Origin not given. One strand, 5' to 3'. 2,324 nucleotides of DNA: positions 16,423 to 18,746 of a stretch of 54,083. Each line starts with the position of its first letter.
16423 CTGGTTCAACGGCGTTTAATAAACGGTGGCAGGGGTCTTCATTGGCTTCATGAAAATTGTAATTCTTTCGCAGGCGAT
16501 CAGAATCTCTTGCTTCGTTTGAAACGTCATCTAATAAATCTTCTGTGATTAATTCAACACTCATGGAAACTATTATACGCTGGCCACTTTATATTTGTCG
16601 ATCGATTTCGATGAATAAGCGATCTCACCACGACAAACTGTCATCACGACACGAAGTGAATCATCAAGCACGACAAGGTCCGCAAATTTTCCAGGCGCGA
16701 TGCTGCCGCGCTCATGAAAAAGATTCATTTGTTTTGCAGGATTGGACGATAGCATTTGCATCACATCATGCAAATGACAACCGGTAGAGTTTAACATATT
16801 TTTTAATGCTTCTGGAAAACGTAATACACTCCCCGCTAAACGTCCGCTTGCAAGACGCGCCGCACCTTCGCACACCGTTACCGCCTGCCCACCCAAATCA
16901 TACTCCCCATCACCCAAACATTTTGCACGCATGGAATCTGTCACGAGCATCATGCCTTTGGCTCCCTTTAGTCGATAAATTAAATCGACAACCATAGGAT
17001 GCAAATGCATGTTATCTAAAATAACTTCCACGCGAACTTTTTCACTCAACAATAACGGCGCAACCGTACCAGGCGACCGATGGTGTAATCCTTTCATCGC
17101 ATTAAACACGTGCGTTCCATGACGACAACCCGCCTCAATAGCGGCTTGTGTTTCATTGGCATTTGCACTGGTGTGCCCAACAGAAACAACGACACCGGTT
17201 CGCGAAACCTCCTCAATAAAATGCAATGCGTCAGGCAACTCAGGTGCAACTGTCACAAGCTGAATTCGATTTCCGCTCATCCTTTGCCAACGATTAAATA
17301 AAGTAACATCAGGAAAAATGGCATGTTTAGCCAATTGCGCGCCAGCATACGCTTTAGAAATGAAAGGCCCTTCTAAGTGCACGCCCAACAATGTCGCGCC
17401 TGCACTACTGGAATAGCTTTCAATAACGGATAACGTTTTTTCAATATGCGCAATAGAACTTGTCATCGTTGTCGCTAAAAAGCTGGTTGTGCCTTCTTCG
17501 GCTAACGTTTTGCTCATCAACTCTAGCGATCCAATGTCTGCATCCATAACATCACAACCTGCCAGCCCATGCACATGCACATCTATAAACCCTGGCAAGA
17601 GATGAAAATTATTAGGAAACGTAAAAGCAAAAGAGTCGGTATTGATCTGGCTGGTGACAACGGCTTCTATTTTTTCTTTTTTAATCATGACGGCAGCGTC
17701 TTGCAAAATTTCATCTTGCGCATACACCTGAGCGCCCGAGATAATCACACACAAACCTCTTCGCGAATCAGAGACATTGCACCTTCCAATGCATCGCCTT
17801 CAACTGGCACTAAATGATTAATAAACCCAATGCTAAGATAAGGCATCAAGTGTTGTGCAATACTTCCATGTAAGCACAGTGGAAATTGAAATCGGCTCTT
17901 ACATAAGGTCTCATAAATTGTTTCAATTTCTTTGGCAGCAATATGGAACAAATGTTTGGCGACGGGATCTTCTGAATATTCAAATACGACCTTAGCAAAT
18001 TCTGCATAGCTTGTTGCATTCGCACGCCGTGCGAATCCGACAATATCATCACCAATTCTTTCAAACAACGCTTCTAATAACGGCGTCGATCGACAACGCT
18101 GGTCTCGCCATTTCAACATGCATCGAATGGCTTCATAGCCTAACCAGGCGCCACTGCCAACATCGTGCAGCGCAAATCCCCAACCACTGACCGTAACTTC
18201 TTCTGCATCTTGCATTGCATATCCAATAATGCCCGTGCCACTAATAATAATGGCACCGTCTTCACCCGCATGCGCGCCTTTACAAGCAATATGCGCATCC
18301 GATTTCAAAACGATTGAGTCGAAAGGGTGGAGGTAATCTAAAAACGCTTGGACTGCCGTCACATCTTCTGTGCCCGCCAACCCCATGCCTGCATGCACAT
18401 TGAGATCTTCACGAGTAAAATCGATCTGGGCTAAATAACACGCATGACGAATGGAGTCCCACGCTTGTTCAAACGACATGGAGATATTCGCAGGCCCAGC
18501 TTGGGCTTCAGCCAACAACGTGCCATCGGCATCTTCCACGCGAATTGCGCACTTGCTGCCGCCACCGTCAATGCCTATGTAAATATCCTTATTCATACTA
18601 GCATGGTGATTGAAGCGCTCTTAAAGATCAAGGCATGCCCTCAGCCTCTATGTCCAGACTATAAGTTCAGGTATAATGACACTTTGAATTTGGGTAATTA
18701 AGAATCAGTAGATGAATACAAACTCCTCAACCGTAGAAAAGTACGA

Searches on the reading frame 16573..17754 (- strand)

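Call 61: search_protein_families(library=pfam, proteins=[window:16573-17754:-], max_evalue=0.0001)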
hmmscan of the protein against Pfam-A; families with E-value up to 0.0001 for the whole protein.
window:16573-17754:- (393 aa): 2 families
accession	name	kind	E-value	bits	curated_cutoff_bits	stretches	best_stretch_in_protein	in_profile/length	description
PF01979.26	Amidohydro_1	-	4e-25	89.2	25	1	52-378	2-344/345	Amidohydrolase family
PF07969.17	Amidohydro_3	-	4.2e-12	46.7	29.7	1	328-379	409-471/472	Amidohydrolase family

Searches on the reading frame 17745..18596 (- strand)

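Call 61: search_protein_families(library=pfam, proteins=[window:17745-18596:-], max_evalue=0.0001)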
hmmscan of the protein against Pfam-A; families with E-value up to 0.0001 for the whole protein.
window:17745-18596:- (283 aa): 1 family
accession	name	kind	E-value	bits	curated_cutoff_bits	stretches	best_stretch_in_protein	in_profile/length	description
PF01869.26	BcrAD_BadFG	-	1.5e-24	87.4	31.5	1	7-249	1-233/271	BadF/BadG/BcrA/BcrD ATPase family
